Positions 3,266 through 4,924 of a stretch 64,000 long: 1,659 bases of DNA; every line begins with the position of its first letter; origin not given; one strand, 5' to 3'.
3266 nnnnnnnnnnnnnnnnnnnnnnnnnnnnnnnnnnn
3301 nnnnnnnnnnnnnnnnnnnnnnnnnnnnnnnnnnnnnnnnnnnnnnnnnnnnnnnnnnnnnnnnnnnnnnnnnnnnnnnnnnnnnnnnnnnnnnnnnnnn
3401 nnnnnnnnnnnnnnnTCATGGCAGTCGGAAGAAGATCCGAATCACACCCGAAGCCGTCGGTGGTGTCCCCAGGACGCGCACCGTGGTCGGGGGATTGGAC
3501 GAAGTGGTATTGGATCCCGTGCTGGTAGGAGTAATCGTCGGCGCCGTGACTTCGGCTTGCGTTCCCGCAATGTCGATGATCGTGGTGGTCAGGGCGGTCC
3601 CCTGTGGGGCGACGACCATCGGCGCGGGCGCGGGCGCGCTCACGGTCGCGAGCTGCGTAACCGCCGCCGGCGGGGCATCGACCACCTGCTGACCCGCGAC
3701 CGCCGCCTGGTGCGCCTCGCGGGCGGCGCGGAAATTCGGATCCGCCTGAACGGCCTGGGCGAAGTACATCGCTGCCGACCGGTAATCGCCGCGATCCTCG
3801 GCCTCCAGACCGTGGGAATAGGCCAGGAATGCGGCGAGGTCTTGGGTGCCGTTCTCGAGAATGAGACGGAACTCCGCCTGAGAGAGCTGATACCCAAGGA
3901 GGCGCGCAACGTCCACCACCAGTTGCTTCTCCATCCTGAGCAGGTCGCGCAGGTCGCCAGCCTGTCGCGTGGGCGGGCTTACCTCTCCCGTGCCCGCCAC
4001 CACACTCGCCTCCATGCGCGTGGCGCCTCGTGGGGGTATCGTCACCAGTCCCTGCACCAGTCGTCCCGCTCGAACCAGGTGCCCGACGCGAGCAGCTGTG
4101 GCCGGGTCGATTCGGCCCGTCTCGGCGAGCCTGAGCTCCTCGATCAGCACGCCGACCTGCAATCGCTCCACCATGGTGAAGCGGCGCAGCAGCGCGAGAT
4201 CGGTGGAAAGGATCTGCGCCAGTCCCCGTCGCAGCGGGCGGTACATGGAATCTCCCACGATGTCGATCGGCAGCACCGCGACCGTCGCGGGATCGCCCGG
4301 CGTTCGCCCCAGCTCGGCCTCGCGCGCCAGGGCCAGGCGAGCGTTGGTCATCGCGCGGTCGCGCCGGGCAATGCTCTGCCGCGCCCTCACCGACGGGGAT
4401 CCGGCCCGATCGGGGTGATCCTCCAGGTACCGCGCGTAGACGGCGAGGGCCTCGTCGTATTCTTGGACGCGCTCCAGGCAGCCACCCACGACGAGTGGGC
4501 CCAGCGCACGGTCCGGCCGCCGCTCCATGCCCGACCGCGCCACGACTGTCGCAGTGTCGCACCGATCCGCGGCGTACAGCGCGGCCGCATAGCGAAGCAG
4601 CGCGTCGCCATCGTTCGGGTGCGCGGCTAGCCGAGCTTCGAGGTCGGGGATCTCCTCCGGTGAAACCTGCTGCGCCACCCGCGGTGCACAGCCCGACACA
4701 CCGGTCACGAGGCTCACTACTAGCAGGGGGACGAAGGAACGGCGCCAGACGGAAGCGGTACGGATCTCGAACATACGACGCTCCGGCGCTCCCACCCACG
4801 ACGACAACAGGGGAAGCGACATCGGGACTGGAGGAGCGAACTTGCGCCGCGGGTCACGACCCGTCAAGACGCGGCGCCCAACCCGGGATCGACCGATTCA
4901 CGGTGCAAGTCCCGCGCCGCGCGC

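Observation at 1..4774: Overlap-coupled envelope trio: TPR/CsgG-like lipoprotein, unassigned beta-barrel, giant Ig-repeat protein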

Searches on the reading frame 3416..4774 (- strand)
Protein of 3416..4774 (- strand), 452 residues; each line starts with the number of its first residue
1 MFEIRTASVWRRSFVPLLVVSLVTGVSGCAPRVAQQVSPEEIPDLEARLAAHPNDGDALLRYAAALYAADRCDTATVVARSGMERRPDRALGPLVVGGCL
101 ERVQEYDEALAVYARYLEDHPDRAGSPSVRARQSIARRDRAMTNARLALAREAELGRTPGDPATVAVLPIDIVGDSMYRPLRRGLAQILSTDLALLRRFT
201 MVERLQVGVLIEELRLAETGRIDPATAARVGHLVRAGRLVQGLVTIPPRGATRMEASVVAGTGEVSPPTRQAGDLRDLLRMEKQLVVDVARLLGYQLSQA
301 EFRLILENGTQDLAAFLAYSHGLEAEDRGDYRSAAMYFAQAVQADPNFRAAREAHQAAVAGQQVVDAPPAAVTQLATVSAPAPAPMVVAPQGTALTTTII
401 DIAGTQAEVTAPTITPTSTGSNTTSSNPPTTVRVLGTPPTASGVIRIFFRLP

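Call 8: search_protein_families(library=pfam, proteins=[window:3416-4774:-], max_evalue=1)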
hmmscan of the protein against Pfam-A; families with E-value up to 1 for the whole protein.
window:3416-4774:- (452 aa): 14 families
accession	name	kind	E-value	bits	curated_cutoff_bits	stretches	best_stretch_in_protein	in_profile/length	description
PF03783.19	CsgG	-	3.8e-06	26.8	20.8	1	181-245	36-99/210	Curli production assembly/transport component CsgG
PF13428.12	TPR_14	-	2.1e-05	25.2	23.5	1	99-123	10-34/44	Tetratricopeptide repeat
PF13174.12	TPR_6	-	0.00024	22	26.3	1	99-122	9-32/33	Tetratricopeptide repeat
PF14559.12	TPR_19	-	0.00031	21.4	25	2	45-88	14-57/68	Tetratricopeptide repeat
PF14561.12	TPR_20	-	0.01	16.6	25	1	38-75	4-41/90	Tetratricopeptide repeat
PF24575.1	TPR_Slam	-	0.013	16.3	35.2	1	315-352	47-84/104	Surface lipoprotein assembly modifier, N-terminal TPR repeats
PF13432.12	TPR_16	-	0.04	14.8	32.7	1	319-371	1-53/65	Tetratricopeptide repeat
PF23557.1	TPR_leprecan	-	0.086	12.6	27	1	317-371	4-58/310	Leprecan family TPR-like repeat region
PF13181.12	TPR_8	-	0.11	13.2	25.7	1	319-347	5-33/34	Tetratricopeptide repeat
PF14863.12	Alkyl_sulf_dimr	-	0.13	13.1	26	1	322-358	76-112/139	Alkyl sulfatase dimerisation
PF07719.23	TPR_2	-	0.13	12.9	27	0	98-122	9-33/34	Tetratricopeptide repeat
PF00515.34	TPR_1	-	0.14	12.4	27.8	0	322-348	8-34/34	Tetratricopeptide repeat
PF13176.12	TPR_7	-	0.29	11.8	27.9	0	99-120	8-31/36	Tetratricopeptide repeat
PF07862.16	Nif11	-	0.54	11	23.8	0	285-302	31-48/48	Nif11 domain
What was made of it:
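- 4304..4660 (-): LIPO N-terminal TPR-like helical block (aa 39-157). Pfam TPR_14, TPR_19 and TPR_6 hits (call 8).
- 3650..3880 (-): LIPO C-terminal TPR block (aa 299-375). Weak Pfam TPR_16, TPR_8 and TPR_Slam hits (call 8).
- On CsgG (PF03783) curli-type secretion channel: 26.8 bits against a cut-off of 20.8 (call 8).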

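Call 9: search_protein_families(library=ncbifam, proteins=[window:3416-4774:-], max_evalue=1)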
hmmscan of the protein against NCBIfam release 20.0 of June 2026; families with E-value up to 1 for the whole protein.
window:3416-4774:- (452 aa): 5 families
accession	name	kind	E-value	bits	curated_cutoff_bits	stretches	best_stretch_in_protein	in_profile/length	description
NF040959.1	MamA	equivalog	3.1e-06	26.8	200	1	45-124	60-139/204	magnetosome protein MamA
TIGR04510.1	mod_pep_cyc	subfamily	1.5e-05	23.7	400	1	206-354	286-437/814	putative peptide modification system cyclase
TIGR02917.1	PEP_TPR_lipo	equivalog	0.0017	16.3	312.2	1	42-124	723-804/899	XrtA/PEP-CTERM system TPR-repeat protein PrsT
TIGR02795.1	tol_pal_ybgF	equivalog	0.049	14.2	90.1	0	319-354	43-78/119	tol-pal system protein YbgF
TIGR02552.1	LcrH_SycD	equivalog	0.054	13.2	104.8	0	96-132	58-94/136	SycD/LcrH family type III secretion system chaperone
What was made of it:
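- The lipoprotein also matches TIGR04510 (call 9).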

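Call 35: find_homologous_proteins(query=window:3419-4774:-)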
Query window:3419-4774:- (452 aa): 783 proteins with E <= 0.001 among 8000 candidates; the best 120 are listed.
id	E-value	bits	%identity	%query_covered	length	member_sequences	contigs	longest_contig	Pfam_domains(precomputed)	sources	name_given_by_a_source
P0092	5.3e-284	960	100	100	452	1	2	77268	PF03783.21,PF13428.13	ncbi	-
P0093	4.5e-227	772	81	100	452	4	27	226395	PF03783.21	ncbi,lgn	-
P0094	6.7e-221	752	79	100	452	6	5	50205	PF03783.21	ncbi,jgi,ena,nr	ncbi:MAG: hypothetical protein OEO20_13925 [Gemmatimonadota bacterium]|nr:hypothetical protein [Gemm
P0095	6.5e-174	597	79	79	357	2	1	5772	PF03783.21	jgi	jgi:tetratricopeptide (TPR) repeat protein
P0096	1.7e-158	546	63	94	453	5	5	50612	PF03783.21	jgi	jgi:tetratricopeptide (TPR) repeat protein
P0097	1.7e-157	543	62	94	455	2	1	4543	PF14559.13,PF03783.21,PF13428.13,PF07719.24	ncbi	-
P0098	1.7e-157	543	60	99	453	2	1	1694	PF14559.13,PF03783.21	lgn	-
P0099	2.5e-156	539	59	98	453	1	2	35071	PF14559.13,PF03783.21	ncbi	-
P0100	4.4e-154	532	63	92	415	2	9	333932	PF14559.13,PF03783.21,PF13428.13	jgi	jgi:tetratricopeptide (TPR) repeat protein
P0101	1.6e-153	530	61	96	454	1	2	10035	PF14559.13,PF03783.21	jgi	jgi:tetratricopeptide (TPR) repeat protein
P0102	1.9e-153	530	61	94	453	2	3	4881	PF03783.21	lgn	-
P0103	3.7e-153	529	61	94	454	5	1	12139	PF03783.21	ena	-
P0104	4.4e-153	529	61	92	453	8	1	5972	PF03783.21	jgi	-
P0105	1.2e-151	524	58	97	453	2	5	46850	PF03783.21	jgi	jgi:tetratricopeptide (TPR) repeat protein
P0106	1.1e-150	521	59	96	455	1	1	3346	-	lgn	-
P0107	6.0e-149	515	59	94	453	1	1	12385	PF14559.13,PF03783.21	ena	-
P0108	2.8e-148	513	60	94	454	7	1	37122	PF03783.21,PF13428.13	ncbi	-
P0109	1.4e-146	507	57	98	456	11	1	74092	PF14559.13,PF03783.21,PF13428.13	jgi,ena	-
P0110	4.1e-146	506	59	92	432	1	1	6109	PF14559.13,PF03783.21,PF13432.13,PF13428.13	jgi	jgi:tetratricopeptide (TPR) repeat protein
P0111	1.5e-139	484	56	99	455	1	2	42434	PF14559.13,PF00515.35,PF03783.21,PF13432.13,PF13428.13,PF07719.24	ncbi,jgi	jgi:tetratricopeptide (TPR) repeat protein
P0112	2.3e-139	483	59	90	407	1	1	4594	PF14559.13,PF03783.21,PF13428.13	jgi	jgi:tetratricopeptide (TPR) repeat protein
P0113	4.8e-139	482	57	94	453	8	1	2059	PF14559.13,PF03783.21,PF13428.13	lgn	-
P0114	7.2e-138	478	56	98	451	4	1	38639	PF14559.13,PF03783.21,PF13428.13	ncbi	-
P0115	1.7e-137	477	56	96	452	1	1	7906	PF03783.21,PF13428.13,PF07719.24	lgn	-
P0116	2.7e-136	473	57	80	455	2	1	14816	PF00515.35,PF03783.21,PF07719.24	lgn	-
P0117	6.6e-135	469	55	98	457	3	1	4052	PF14559.13,PF13371.13,PF00515.35,PF13176.13,PF03783.21,PF13428.13,PF07719.24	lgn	-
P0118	8.3e-135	468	54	94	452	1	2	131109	PF14559.13,PF24575.2,PF00515.35,PF03783.21,PF13428.13,PF13181.13,PF07719.24,PF13174.13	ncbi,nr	ncbi:MAG: tetratricopeptide repeat protein [Gemmatimonadales bacterium]|nr:tetratricopeptide repeat 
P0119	2.2e-134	467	54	98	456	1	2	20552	PF14559.13,PF13371.13,PF00515.35,PF03783.21,PF13428.13,PF07719.24,PF13174.13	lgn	-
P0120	5.9e-134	466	55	97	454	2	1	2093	PF14559.13,PF13176.13,PF03783.21,PF13432.13,PF13428.13,PF07719.24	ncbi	-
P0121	2.3e-133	464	54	97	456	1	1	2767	PF03783.21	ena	-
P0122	6.1e-133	462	55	96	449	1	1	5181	PF14559.13,PF03783.21,PF13432.13,PF13428.13,PF07719.24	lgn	-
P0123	7.5e-133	462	52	97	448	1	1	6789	PF14559.13,PF24575.2,PF00515.35,PF03783.21,PF13428.13,PF13181.13,PF07719.24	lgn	-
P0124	9.9e-133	462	54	96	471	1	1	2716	PF03783.21,PF13428.13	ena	-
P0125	1.7e-132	461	54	98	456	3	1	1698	PF03783.21,PF13428.13,PF07719.24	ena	-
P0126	4.2e-132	459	54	94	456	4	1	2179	PF14559.13,PF03783.21,PF13428.13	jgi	-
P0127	1.3e-131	458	55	98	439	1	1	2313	PF24575.2,PF00515.35,PF03783.21,PF13428.13,PF07719.24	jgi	jgi:tetratricopeptide (TPR) repeat protein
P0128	2.0e-131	457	54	94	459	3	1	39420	PF14559.13,PF00515.35,PF03783.21,PF13428.13,PF07719.24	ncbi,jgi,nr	ncbi:MAG: hypothetical protein OER90_00155 [Gemmatimonadota bacterium]|nr:hypothetical protein [Gemm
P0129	2.3e-131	457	54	94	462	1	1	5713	PF03783.21,PF07719.24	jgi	jgi:tetratricopeptide (TPR) repeat protein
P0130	4.1e-131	456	53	94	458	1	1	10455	PF14559.13,PF00515.35,PF03783.21,PF13428.13,PF07719.24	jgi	jgi:tetratricopeptide (TPR) repeat protein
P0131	1.6e-130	454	53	100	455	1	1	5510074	PF03783.21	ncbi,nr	ncbi:MAG: hypothetical protein JSW71_10790 [Gemmatimonadota bacterium]|nr:MAG: hypothetical protein 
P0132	1.8e-130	454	54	94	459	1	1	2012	PF14559.13,PF03783.21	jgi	jgi:tetratricopeptide (TPR) repeat protein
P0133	2.6e-130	454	53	96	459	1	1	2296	PF14559.13,PF03783.21,PF13428.13,PF07719.24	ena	-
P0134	2.8e-130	453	55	98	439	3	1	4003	PF14559.13,PF24575.2,PF00515.35,PF03783.21,PF13428.13,PF07719.24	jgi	-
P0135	9.5e-130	452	53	94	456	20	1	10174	PF03783.21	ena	-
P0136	1.6e-129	451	55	96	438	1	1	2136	PF14559.13,PF03783.21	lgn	-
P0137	1.6e-129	451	54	92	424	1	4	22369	PF14559.13,PF24575.2,PF00515.35,PF03783.21,PF13432.13,PF13428.13,PF07719.24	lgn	-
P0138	2.0e-129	451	54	96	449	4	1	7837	PF14559.13,PF03783.21,PF13428.13,PF07719.24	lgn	-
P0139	2.2e-129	450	54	96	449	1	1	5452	PF14559.13,PF03783.21,PF13428.13,PF07719.24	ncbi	-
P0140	2.9e-129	450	55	96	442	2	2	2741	PF14559.13,PF03783.21,PF13432.13,PF13428.13,PF07719.24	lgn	-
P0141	3.0e-129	450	52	100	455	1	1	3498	PF24575.2,PF03783.21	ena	-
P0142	3.7e-129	450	53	96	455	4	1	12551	PF03783.21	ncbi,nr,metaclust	ncbi:MAG: hypothetical protein AMS18_02605 [Gemmatimonas sp. SG8_17]|nr:MAG: hypothetical protein AM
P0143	7.6e-129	449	54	98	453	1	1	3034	PF14559.13,PF00515.35,PF03783.21,PF13428.13,PF07719.24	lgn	-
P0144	1.4e-128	448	53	97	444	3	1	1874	PF14559.13,PF00515.35,PF03783.21,PF13428.13,PF07719.24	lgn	-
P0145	1.6e-128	448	54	98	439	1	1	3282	PF14559.13,PF03783.21,PF07719.24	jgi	jgi:tetratricopeptide (TPR) repeat protein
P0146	1.8e-128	447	55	94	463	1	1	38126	PF03783.21,PF13428.13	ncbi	-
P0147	1.8e-128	447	54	94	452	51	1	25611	PF14559.13,PF00515.35,PF03783.21,PF13428.13,PF07719.24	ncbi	-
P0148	3.6e-128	447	53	94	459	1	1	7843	PF14559.13,PF24575.2,PF00515.35,PF13176.13,PF03783.21,PF13432.13,PF13428.13,PF07719.24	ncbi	-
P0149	4.0e-128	446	53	98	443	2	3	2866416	PF14559.13,PF03783.21,PF13428.13,PF07719.24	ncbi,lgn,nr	ncbi:MAG: tetratricopeptide repeat protein [Gemmatimonadota bacterium]|nr:MAG: tetratricopeptide rep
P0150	5.0e-128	446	52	98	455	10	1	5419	PF03783.21,PF13432.13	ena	-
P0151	6.1e-128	446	52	94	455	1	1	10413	PF03783.21,PF13428.13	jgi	jgi:tetratricopeptide (TPR) repeat protein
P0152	6.2e-128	446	53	95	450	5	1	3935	PF14559.13,PF24575.2,PF00515.35,PF03783.21,PF13432.13,PF13428.13,PF13181.13,PF07719.24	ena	-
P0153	7.0e-128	446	51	100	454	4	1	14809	PF14559.13,PF03783.21,PF07719.24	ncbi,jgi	jgi:tetratricopeptide (TPR) repeat protein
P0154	7.9e-128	445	53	96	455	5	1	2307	PF14559.13,PF03783.21,PF13428.13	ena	-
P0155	8.1e-128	445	54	94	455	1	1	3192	PF03783.21,PF13428.13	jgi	jgi:tetratricopeptide (TPR) repeat protein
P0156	1.0e-127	445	53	94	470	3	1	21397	PF03783.21,PF13428.13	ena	-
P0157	2.2e-127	444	59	71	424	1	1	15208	PF14559.13,PF24575.2,PF00515.35,PF03783.21,PF13432.13,PF13428.13,PF13181.13,PF07719.24,PF13174.13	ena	-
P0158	3.4e-127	443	52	98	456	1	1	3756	PF14559.13,PF03783.21,PF13428.13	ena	-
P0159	3.6e-127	443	51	97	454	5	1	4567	PF00515.35,PF03783.21,PF13181.13,PF07719.24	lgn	-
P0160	4.3e-127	443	53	94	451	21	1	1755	PF00515.35,PF03783.21,PF13432.13,PF13428.13,PF07719.24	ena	-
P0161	4.4e-127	443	54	94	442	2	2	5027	PF00515.35,PF03783.21,PF13428.13,PF07719.24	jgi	jgi:tetratricopeptide (TPR) repeat protein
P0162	5.2e-127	443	51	100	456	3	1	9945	PF14559.13,PF00515.35,PF03783.21,PF13428.13,PF07719.24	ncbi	-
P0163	5.8e-127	443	54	88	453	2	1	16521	PF14559.13,PF03783.21,PF13428.13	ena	-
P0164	6.6e-127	442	51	100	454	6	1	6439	PF03783.21,PF13428.13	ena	-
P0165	9.0e-127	442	51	92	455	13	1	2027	PF14559.13,PF03783.21,PF13428.13,PF07719.24,PF13174.13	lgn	-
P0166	9.4e-127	442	52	99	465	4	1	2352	PF14559.13,PF00515.35,PF03783.21,PF13428.13,PF07719.24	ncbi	-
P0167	1.1e-126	442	54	94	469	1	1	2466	PF14559.13,PF00515.35,PF03783.21,PF13428.13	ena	-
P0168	1.2e-126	441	56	83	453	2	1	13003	PF14559.13,PF24575.2,PF00515.35,PF03783.21,PF13428.13,PF13181.13,PF07719.24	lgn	-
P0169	1.3e-126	441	53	94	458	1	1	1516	PF14559.13,PF03783.21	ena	-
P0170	1.7e-126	441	60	73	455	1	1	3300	PF14559.13,PF00515.35,PF03783.21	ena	-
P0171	1.7e-126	441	53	94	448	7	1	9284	PF14559.13,PF03783.21,PF13428.13,PF07719.24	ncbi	-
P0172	1.7e-126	441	52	97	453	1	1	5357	PF03783.21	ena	-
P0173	2.4e-126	441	56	87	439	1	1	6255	PF24575.2,PF03783.21,PF13432.13,PF13428.13,PF13181.13,PF07719.24,PF13174.13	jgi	jgi:tetratricopeptide (TPR) repeat protein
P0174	2.4e-126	440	50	97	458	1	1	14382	PF14559.13,PF00515.35,PF03783.21,PF13432.13,PF13428.13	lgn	-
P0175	2.5e-126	440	54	98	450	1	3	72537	PF03783.21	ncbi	-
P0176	2.9e-126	440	56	89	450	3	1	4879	PF14559.13,PF24575.2,PF03783.21,PF13432.13,PF13428.13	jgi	-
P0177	3.1e-126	440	53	96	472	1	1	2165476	PF03783.21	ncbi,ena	-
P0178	4.5e-126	440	52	96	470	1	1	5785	PF03783.21,PF13428.13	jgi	jgi:tetratricopeptide (TPR) repeat protein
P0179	6.9e-126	439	54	94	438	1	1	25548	PF24575.2,PF00515.35,PF03783.21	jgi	jgi:tetratricopeptide (TPR) repeat protein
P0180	8.1e-126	439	52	96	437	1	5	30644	PF24575.2,PF03783.21,PF07719.24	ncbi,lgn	-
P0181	1.1e-125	438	52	92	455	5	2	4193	PF14559.13,PF03783.21,PF13432.13,PF13428.13,PF13174.13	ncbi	-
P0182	1.2e-125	438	52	94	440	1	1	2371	PF14559.13,PF03783.21,PF13428.13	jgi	jgi:tetratricopeptide (TPR) repeat protein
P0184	8.9e-125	435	52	98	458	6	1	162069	PF24575.2,PF03783.21,PF13428.13,PF07719.24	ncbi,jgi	jgi:tetratricopeptide (TPR) repeat protein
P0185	1.1e-124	435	55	89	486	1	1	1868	PF14559.13,PF03783.21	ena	-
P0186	1.5e-124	435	50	100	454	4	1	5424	PF03783.21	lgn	-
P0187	1.6e-124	434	52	96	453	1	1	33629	PF14559.13,PF00515.35,PF03783.21,PF13432.13,PF13428.13,PF07719.24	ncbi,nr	ncbi:MAG TPA: CsgG/HfaB family protein [Gemmatimonadales bacterium]|nr:CsgG/HfaB family protein [Gem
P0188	1.6e-124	434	56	92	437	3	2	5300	PF03783.21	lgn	-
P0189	1.7e-124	434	52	94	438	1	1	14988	PF03783.21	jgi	jgi:tetratricopeptide (TPR) repeat protein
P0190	2.6e-124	434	52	96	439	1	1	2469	PF03783.21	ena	-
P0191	2.9e-124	434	52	100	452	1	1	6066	PF00515.35,PF03783.21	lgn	-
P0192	3.2e-124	433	53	92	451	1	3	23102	PF24575.2,PF00515.35,PF03783.21,PF13428.13,PF13181.13,PF07719.24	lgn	-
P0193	3.6e-124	433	51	98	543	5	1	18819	PF03783.21,PF00512.32,PF13428.13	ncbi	-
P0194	4.0e-124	433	52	96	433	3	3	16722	PF14559.13,PF00515.35,PF03783.21,PF13428.13,PF07719.24,PF13174.13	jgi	jgi:tetratricopeptide (TPR) repeat protein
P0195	5.1e-124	433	53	99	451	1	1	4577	PF14559.13,PF03783.21,PF13428.13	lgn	-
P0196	5.9e-124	433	51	98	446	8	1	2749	PF00515.35,PF03783.21,PF07719.24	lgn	-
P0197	7.2e-124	432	53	98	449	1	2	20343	PF14559.13,PF00515.35,PF03783.21,PF13428.13,PF13181.13,PF07719.24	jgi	jgi:tetratricopeptide (TPR) repeat protein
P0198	1.1e-123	432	51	96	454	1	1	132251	PF14559.13,PF03783.21,PF13432.13,PF13428.13,PF07719.24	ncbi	-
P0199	1.1e-123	432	55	91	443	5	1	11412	PF03783.21,PF13432.13,PF13428.13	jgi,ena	-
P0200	1.2e-123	432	56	92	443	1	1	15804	PF03783.21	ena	-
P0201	1.8e-123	431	52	98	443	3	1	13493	PF24575.2,PF03783.21,PF13432.13,PF07719.24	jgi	-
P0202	1.9e-123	431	52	98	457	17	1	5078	PF14559.13,PF00515.35,PF03783.21,PF13428.13,PF13181.13,PF07719.24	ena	-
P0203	2.0e-123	431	52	98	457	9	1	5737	PF14559.13,PF00515.35,PF03783.21,PF13428.13,PF07719.24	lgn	-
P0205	2.0e-123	431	53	96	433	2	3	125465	PF14559.13,PF03783.21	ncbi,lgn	ncbi:MAG: CsgG/HfaB family protein [Gemmatimonadales bacterium]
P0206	2.5e-123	431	59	81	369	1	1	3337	PF03783.21,PF13428.13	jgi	jgi:tetratricopeptide (TPR) repeat protein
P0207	2.6e-123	431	51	99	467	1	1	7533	PF14559.13,PF00515.35,PF03783.21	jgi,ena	-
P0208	3.5e-123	430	52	96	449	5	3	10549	PF14559.13,PF03783.21,PF13428.13,PF07719.24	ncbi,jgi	jgi:tetratricopeptide (TPR) repeat protein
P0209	3.7e-123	430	51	98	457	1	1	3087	PF14559.13,PF24575.2,PF00515.35,PF03783.21,PF13432.13,PF13428.13,PF13181.13,PF07719.24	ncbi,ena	-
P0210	5.0e-123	430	52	97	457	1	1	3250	PF14559.13,PF24575.2,PF00515.35,PF03783.21,PF13428.13,PF07719.24,PF13174.13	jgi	jgi:tetratricopeptide (TPR) repeat protein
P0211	6.7e-123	429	55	91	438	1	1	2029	PF03783.21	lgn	-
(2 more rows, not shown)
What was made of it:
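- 3416..4774 (-): Gene 1 (LIPO): outer-membrane lipoprotein of 452 aa. Its TGA stop overlaps the ATG of gene 2. More than 783 homologous clusters, named 'TPR repeat protein' or 'CsgG/HfaB family protein', in Gemmatimonadota (call 35).
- Closest known: CsgG / HfaB. Same: NCBI names some homologues 'CsgG/HfaB family protein' (call 35).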

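Call 36: find_encoding_contigs(protein=P0092, flank=10000, max_places=3)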
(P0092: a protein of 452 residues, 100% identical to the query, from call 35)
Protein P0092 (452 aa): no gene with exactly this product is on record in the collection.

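Call 48: predict_structure(alignment_id=A3)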
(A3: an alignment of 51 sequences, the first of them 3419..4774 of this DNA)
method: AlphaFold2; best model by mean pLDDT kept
length: 452 residues; sequences in the alignment: 51
mean_pLDDT: 76.9   pTM: 0.73
mean pLDDT of the five models: 76.9, 75.7, 75.5, 70.4, 69.2
residues with pLDDT >= 90: 185; 70-90: 156; 50-70: 15; < 50: 96
segments of 3 or more residues with pLDDT < 50: 1-31, 385-446
pLDDT, mean of each block of 10 residues (from residue 1): 34 40 42 78 96 96 97 97 96 98 96 97 92 92 85 79 86 88 91 85 83 68 78 85 88 90 85 92 92 88 87 94 90 93 92 91 86 87 47 28 25 27 33 32 42 51
secondary structure, 60 per line:
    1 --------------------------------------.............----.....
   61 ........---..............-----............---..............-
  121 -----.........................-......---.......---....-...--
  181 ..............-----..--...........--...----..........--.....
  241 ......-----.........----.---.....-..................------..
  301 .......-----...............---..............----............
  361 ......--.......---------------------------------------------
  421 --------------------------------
elements in order: H39-51 H56-68 H72-85 H91-102 H106-119 H126-150 H152-157 E161-167 E171-174 H181-194 H204-214 H224-233 E236-246 E252-260 E269-273 H275-292 H299-307 H313-327 H331-344 H349-366 H369-375
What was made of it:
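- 3416..4774 (-): AF2 model pLDDT 76.9 (call 48).
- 4304..4660 (-): Helices 39-157 in the AF2 model, pLDDT mostly 85-98 (call 48).
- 3650..3880 (-): Helices 299-375 (call 48).
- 3419..3622 (-): LIPO disordered Thr/Pro/Ser/Gln-rich linker with a conserved internal motif '(V/I).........' and a conserved amphipathic terminal strand '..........' (aa 385-452). pLDDT below 50 for aa 385-446 (call 48).
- On CsgG (PF03783) curli-type secretion channel: The modelled domain is aa 161-292, with short strands (call 48).
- Here the domain sits next to the anchor and the linker is C-terminal (call 48).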
